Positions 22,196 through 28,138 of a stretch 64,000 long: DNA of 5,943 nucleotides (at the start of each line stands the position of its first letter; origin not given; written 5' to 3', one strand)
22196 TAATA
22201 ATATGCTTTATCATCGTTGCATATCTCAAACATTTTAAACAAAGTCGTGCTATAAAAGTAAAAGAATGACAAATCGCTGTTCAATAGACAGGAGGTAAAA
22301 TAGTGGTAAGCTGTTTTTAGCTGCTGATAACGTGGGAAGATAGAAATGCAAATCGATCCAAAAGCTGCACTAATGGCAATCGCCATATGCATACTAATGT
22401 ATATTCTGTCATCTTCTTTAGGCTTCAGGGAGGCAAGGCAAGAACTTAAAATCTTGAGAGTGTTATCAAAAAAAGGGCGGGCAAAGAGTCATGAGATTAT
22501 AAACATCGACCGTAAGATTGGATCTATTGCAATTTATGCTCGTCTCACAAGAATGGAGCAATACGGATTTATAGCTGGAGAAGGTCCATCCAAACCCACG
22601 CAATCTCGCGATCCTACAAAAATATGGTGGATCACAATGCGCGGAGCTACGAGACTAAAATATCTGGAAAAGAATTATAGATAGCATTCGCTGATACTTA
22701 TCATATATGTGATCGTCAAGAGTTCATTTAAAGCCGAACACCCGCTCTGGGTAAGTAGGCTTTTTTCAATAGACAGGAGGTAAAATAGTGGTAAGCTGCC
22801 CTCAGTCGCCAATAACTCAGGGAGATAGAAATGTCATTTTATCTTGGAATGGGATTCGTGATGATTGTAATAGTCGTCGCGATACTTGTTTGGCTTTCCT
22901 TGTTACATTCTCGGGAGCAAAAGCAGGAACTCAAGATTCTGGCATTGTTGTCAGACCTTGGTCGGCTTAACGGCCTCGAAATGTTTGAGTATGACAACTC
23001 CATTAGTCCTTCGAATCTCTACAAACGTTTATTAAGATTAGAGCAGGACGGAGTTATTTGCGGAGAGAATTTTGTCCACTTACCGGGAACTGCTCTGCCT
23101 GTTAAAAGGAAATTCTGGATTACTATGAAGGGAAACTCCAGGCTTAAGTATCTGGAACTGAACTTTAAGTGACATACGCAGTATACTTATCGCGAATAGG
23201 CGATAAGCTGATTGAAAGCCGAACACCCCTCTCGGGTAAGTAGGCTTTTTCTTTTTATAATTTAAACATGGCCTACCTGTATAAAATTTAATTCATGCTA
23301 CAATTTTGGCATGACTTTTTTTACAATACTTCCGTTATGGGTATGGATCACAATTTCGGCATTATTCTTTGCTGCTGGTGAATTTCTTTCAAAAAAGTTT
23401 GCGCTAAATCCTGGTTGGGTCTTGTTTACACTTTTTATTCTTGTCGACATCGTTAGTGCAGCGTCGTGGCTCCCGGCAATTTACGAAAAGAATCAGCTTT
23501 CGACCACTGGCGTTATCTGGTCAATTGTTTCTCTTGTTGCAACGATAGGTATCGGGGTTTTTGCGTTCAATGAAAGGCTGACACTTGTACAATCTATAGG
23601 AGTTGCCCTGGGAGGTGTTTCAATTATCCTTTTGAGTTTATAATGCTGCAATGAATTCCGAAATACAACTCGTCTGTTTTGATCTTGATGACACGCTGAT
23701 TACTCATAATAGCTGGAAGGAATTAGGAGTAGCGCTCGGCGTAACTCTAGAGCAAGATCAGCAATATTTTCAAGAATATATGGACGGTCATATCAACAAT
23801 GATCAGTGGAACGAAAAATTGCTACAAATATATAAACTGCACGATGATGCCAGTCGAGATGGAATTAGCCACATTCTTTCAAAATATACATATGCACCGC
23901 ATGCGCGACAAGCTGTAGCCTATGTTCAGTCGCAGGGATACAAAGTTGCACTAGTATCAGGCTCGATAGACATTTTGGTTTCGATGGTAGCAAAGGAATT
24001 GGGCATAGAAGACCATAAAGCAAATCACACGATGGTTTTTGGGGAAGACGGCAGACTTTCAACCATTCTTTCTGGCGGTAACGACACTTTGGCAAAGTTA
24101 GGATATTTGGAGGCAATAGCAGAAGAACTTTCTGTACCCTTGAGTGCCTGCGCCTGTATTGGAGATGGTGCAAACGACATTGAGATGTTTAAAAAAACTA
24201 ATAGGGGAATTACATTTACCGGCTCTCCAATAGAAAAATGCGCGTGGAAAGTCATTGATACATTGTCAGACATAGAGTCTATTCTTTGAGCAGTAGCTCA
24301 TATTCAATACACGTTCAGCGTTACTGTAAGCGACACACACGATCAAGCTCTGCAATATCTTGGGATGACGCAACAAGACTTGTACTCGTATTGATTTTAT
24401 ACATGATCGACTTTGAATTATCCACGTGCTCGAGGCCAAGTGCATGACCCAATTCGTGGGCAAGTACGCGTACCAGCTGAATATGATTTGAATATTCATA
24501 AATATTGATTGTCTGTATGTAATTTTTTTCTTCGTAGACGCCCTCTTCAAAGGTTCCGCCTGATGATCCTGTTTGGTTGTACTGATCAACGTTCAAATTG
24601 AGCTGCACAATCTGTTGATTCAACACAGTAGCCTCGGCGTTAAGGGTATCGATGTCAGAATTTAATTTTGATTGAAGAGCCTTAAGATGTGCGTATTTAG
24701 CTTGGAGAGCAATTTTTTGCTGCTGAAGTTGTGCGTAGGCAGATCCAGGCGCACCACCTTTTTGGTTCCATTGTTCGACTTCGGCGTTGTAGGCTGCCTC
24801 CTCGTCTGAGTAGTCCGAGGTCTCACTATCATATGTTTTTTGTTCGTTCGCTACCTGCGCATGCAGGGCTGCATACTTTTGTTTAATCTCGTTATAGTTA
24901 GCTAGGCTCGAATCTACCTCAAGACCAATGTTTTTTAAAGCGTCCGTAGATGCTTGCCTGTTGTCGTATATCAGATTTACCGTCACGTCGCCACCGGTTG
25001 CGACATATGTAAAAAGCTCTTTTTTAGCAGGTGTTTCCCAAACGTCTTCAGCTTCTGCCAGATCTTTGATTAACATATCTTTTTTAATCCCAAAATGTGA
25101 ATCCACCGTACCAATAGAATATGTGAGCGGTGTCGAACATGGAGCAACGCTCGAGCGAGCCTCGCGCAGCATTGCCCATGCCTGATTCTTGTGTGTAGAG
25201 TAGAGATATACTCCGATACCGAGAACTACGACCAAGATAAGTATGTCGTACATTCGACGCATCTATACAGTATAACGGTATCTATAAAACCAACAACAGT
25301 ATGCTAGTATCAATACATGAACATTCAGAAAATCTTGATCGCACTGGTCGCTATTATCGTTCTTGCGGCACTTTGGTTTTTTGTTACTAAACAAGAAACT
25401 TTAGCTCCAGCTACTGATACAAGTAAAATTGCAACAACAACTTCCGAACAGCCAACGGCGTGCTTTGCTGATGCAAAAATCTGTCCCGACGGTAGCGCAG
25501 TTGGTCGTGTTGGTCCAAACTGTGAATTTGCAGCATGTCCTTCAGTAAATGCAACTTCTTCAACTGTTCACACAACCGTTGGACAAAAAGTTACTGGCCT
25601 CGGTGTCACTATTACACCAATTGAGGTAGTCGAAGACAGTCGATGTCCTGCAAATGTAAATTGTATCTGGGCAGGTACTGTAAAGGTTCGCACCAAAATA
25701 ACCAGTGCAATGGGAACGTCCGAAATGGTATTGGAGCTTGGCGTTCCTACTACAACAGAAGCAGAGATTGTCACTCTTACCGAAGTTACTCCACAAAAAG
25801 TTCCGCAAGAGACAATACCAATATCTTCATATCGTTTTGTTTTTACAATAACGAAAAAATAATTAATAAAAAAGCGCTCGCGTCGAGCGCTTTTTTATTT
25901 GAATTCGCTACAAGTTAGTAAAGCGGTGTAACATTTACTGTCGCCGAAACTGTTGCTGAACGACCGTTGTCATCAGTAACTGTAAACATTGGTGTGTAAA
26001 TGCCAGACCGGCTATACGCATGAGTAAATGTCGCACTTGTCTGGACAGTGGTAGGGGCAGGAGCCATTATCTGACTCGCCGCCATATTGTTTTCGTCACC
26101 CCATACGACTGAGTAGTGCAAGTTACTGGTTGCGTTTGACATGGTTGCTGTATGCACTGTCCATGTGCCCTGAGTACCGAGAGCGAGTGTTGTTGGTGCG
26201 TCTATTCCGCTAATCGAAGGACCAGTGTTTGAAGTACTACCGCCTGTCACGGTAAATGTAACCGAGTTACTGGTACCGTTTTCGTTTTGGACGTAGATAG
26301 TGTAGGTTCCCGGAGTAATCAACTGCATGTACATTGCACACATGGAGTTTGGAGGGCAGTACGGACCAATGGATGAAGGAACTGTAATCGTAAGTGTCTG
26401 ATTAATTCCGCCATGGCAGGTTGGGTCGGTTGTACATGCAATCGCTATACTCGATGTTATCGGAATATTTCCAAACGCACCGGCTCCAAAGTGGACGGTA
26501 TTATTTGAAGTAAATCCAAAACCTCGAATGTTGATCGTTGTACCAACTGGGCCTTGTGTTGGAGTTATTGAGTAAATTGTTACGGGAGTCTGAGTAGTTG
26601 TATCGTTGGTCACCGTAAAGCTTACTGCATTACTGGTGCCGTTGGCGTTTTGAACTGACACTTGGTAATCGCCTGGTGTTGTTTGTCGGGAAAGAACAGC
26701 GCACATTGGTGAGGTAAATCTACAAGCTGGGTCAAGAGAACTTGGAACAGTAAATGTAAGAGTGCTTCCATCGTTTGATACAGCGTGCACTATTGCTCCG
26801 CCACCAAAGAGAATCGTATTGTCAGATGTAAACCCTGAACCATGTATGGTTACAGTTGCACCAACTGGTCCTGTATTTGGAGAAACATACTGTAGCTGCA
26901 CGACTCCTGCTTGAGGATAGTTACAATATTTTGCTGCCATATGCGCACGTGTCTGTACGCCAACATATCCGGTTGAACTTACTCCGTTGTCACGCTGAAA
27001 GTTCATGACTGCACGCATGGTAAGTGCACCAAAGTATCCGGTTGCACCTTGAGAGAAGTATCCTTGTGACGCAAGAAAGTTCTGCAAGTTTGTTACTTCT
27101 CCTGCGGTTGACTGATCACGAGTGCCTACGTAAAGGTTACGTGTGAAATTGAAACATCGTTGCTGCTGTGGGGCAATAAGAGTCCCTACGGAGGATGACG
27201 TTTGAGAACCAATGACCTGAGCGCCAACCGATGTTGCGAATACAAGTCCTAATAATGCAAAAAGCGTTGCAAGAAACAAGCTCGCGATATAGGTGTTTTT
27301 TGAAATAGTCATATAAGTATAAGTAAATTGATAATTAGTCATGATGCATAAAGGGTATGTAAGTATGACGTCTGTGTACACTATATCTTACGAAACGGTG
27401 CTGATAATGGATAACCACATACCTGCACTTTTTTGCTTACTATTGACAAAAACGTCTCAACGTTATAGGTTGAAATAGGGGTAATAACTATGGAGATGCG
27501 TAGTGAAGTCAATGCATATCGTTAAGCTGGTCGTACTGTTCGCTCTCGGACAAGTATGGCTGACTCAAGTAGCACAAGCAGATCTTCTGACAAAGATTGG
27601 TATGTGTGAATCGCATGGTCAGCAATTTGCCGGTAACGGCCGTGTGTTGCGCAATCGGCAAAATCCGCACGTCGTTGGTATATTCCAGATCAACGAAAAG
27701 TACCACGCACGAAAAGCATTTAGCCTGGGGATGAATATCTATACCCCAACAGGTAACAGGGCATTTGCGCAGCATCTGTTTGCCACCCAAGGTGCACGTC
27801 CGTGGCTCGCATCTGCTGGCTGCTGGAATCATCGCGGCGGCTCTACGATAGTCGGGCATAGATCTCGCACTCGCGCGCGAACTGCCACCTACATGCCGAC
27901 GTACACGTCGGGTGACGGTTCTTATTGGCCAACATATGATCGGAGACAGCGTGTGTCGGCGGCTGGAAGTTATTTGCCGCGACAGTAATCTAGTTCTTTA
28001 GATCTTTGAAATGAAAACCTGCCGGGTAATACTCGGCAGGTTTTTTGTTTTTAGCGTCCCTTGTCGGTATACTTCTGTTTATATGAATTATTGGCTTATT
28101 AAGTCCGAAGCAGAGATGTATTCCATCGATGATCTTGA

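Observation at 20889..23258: A 40-nt terminator-like element is present three times, and a 'leader + membrane-wHTH gene + terminator' cassette is tandemly duplicated.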

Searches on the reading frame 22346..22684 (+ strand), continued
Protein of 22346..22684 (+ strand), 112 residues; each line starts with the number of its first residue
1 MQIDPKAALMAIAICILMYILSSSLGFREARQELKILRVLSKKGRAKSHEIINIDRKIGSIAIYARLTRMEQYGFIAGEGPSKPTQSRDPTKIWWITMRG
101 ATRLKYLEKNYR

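Call 69: fold_search(model_id=the predicted structure, library=pdb)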
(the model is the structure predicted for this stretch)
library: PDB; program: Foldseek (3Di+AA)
matches with E <= 10: 1102; with E <= 0.001: 30
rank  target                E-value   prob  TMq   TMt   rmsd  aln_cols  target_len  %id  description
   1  5aip_A                9.6e-05  1.00  0.55  0.44   7.9       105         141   20  Crystal structure of NadR in complex with 4-hydroxyphenylacetate (released 2016-03-02)
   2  1s3j_A                1.1e-04  1.00  0.57  0.45   8.1       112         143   17  X-ray crystal structure of YusO protein from Bacillus subtilis (released 2004-04-13)
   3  1s3j_B                1.3e-04  1.00  0.57  0.46   7.8       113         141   18  X-ray crystal structure of YusO protein from Bacillus subtilis (released 2004-04-13)
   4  7kfq                  2.0e-04  1.00  0.54  0.44   9.7       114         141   20  Crystal structure of the MarR family transcriptional regulator from Variovorax paradoxus bound to 1H-Indole-3-Carboxylic (released 2021-11-10)
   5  7el3_A                2.1e-04  1.00  0.57  0.47   9.0       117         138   16  Crystal structure of HpaR-DNA complex from Acinetobacter baumannii (released 2022-01-19)
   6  7kfs                  2.1e-04  1.00  0.56  0.46   9.6       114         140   18  Crystal structure of the MarR family transcriptional regulator from Variovorax paradoxus bound to Benzoic Acid (released 2021-11-10)
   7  7kjl                  2.4e-04  1.00  0.55  0.45   9.4       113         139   19  Crystal structure of the MarR family transcriptional regulator from Variovorax paradoxus bound to Salicylic acid (released 2021-12-01)
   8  9fa0                  3.0e-04  1.00  0.58  0.39   8.2       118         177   18  The structure of ScoC, a global regulator protein from Geobacillus kaustophilus (released 2025-05-21)
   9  3e6m_D                3.0e-04  1.00  0.57  0.44   9.1       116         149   14  The crystal structure of a MarR family transcriptional regulator from Silicibacter pomeroyi DSS. (released 2008-09-02)
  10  7el3_B                3.0e-04  1.00  0.52  0.44   9.6       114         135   14  Crystal structure of HpaR-DNA complex from Acinetobacter baumannii (released 2022-01-19)
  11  4ejo_A                3.2e-04  1.00  0.54  0.54   5.3       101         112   21  Crystal structure of padr family transcriptional regulator from Eggerthella lenta DSM 2243 (released 2012-04-25)
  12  5h3r_B                3.6e-04  1.00  0.52  0.43   6.8       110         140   13  Crystal Structure of mutant MarR C80S from E.coli complexed with operator DNA (released 2017-08-02)
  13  9ha0_A                3.9e-04  1.00  0.57  0.59   3.8        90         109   20  Crystal structure of Cu(II)-bound LmrR_V15Bpy variant BVS (released 2025-03-05)
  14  7krh                  3.9e-04  1.00  0.55  0.45   9.6       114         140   18  Crystal structure of the MarR family transcriptional regulator from Variovorax paradoxus with S28A and R46A mutations (released 2021-12-01)
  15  7kua                  4.4e-04  1.00  0.56  0.43   3.5        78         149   17  Crystal structure of the MarR family transcriptional regulator from Pseudomonas putida bound to Indole 3 acetic acid (released 2021-12-01)
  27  6abt_A                8.6e-04  1.00  0.61  0.69   2.9        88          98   23  Crystal structure of transcription factor from Listeria monocytogenes (released 2019-06-05)
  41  5h20                  1.3e-03  1.00  0.64  0.69   3.2        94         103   21  X-ray structure of PadR-like Transcription factor from bacteroid fragilis (released 2017-03-08)
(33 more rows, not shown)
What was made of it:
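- On PadR family (Pfam PF03551): Foldseek against the PDB hits MarR and PadR families at E about 1e-4; the best superpositions are PadR-s2 entries (6abt rmsd 2.9, 5h20 rmsd 3.2) (call 69).
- Closest known: Small PadR-family regulators. Same: Foldseek gives rmsd 2.9-3.2 A over 88-94 residues (call 69).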

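Call 70: search_protein_families(library=phrogs, proteins=[window:22346-22684:+], max_evalue=0.01)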
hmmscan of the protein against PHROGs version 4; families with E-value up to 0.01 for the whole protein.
window:22346-22684:+ (112 aa): 0 families

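Call 71: search_protein_families(library=padloc, proteins=[window:22346-22684:+], max_evalue=0.01)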
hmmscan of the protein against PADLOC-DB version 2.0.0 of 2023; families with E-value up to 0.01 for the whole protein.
window:22346-22684:+ (112 aa): 0 families

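Call 98: find_homologous_proteins(query=A9, max_evalue=0.001)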
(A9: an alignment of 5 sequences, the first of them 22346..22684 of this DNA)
Query A9 (5 sequences) (112 aa, profile of the alignment): 5 proteins with E <= 0.001 among 1980 candidates.
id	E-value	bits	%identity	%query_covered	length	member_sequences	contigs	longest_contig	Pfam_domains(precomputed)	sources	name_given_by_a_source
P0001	8.8e-41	156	42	94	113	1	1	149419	-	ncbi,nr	ncbi:MAG: hypothetical protein JWO50_599 [Candidatus Kaiserbacteria bacterium]|nr:hypothetical prote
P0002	3.2e-40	155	100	100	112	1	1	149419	-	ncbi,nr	ncbi:MAG: hypothetical protein JWO50_598 [Candidatus Kaiserbacteria bacterium]|nr:hypothetical prote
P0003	4.3e-40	154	32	72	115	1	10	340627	-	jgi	jgi:DNA-binding HxlR family transcriptional regulator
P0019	2.4e-37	145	30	90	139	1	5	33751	-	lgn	-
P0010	1.9e-36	142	35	62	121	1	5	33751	PF03551.21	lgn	-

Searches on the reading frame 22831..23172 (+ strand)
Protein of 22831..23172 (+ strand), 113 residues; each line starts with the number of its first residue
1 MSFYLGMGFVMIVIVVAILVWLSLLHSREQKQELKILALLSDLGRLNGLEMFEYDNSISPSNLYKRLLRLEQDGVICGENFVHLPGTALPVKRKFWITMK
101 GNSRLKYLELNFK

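Call 6: search_protein_families(library=pfam, proteins=[window:22831-23172:+], max_evalue=0.1)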
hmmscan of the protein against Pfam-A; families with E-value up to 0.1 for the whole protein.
window:22831-23172:+ (113 aa): 4 families
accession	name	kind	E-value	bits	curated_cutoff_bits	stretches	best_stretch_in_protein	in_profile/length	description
PF13412.12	HTH_24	-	0.0055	16.7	21.9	0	58-76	29-47/48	Winged helix-turn-helix DNA-binding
PF03551.20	PadR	-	0.0094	16.4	27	1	57-105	28-73/75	Transcriptional regulator PadR-like family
PF04995.19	CcmD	-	0.016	15.7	25.6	1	3-35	5-37/44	Heme exporter protein D (CcmD)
PF00558.24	Vpu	-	0.041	14.1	24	1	5-41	7-44/81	Vpu protein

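Call 15: find_homologous_proteins(query=window:22831-23172:+, max_evalue=0.001)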
Query window:22831-23172:+ (113 aa): 1 proteins with E <= 0.001 among 9 candidates.
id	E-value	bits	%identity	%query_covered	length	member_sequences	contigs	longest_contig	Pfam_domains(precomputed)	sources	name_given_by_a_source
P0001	1.3e-67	243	100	100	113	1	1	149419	-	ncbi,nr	ncbi:MAG: hypothetical protein JWO50_599 [Candidatus Kaiserbacteria bacterium]|nr:hypothetical prote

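Call 20: find_encoding_contigs(protein=P0001, flank=5000, max_places=5)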
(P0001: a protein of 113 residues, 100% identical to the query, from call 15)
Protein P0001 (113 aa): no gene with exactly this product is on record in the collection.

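Call 28: search_protein_families(library=ncbifam, proteins=[window:22831-23172:+], max_evalue=0.1)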
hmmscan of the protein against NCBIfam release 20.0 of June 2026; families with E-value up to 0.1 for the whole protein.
window:22831-23172:+ (113 aa): 2 families
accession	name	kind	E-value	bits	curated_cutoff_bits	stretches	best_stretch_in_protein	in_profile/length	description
TIGR03141.1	cytochro_ccmD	equivalog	0.00033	20.7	25.95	1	3-37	8-42/47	heme exporter protein CcmD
NF053635.1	TransRegRv3488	equivalog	0.0059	16.8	140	1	51-106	31-82/98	Rv3488 family transcriptional regulator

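Call 70: search_protein_families(library=phrogs, proteins=[window:22831-23172:+], max_evalue=0.01)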
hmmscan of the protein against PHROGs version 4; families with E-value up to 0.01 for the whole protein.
window:22831-23172:+ (113 aa): 0 families

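Call 71: search_protein_families(library=padloc, proteins=[window:22831-23172:+], max_evalue=0.01)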
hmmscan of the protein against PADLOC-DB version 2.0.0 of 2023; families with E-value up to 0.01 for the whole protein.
window:22831-23172:+ (113 aa): 0 families

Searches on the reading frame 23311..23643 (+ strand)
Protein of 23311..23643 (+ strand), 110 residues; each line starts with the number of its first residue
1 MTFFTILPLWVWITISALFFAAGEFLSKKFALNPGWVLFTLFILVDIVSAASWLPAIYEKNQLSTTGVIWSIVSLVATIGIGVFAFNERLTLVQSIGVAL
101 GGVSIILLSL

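Call 6: search_protein_families(library=pfam, proteins=[window:23311-23643:+], max_evalue=0.1)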
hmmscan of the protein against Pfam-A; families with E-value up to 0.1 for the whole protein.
window:23311-23643:+ (110 aa): 1 family
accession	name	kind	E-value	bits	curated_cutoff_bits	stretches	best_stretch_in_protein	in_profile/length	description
PF00892.27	EamA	-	0.078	13.7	28.2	0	10-109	36-134/135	EamA-like transporter family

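Call 28: search_protein_families(library=ncbifam, proteins=[window:23311-23643:+], max_evalue=0.1)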
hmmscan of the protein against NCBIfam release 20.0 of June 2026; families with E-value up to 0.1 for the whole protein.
window:23311-23643:+ (110 aa): 2 families
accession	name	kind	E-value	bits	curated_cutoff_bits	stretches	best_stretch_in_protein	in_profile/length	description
NF007934.1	PRK10650.1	equivalog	0.016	15.7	103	1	40-108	38-106/109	multidrug/spermidine efflux SMR transporter subunit MdtI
NF051482.1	EbrB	exception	0.02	15.6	160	1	40-108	33-101/105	SMR family multidrug efflux transporter EbrB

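Call 47: find_encoding_contigs(protein=window:23311-23643:+, flank=5000, max_places=6)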
Protein window:23311-23643:+ (110 aa): 1 contig read that carries it; 1 place shown.
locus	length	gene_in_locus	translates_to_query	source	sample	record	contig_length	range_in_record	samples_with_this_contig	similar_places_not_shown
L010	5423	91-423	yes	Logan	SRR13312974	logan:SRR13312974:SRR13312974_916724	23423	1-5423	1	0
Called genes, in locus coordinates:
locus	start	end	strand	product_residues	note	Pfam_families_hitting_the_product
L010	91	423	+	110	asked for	-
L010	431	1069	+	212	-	PF00702:Hydrolase, PF12710:HAD, PF08282:Hydrolase_3 (weak)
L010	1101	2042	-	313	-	PF00413:Peptidase_M10, PF12388:Peptidase_M57 (faint)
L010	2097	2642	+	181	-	-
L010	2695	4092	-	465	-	PF01471:PG_binding_1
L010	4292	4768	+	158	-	-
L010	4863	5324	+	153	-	PF01878:EVE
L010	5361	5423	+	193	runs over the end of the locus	PF03193:RsgA_GTPase (faint), PF00009:GTP_EFTU (faint), PF01926:MMR_HSR1, PF02421:FeoB_N, PF00350:Dynamin_N (faint)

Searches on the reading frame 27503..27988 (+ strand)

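Call 59: search_protein_families(library=pfam, proteins=[window:27503-27988:+], max_evalue=0.01)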
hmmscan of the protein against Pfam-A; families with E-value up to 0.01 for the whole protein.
window:27503-27988:+ (161 aa): 1 family
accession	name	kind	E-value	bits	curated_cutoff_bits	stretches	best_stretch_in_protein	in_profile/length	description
PF18896.5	SLT_3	-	7.3e-05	23.6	27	1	25-101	13-87/89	Lysozyme like domain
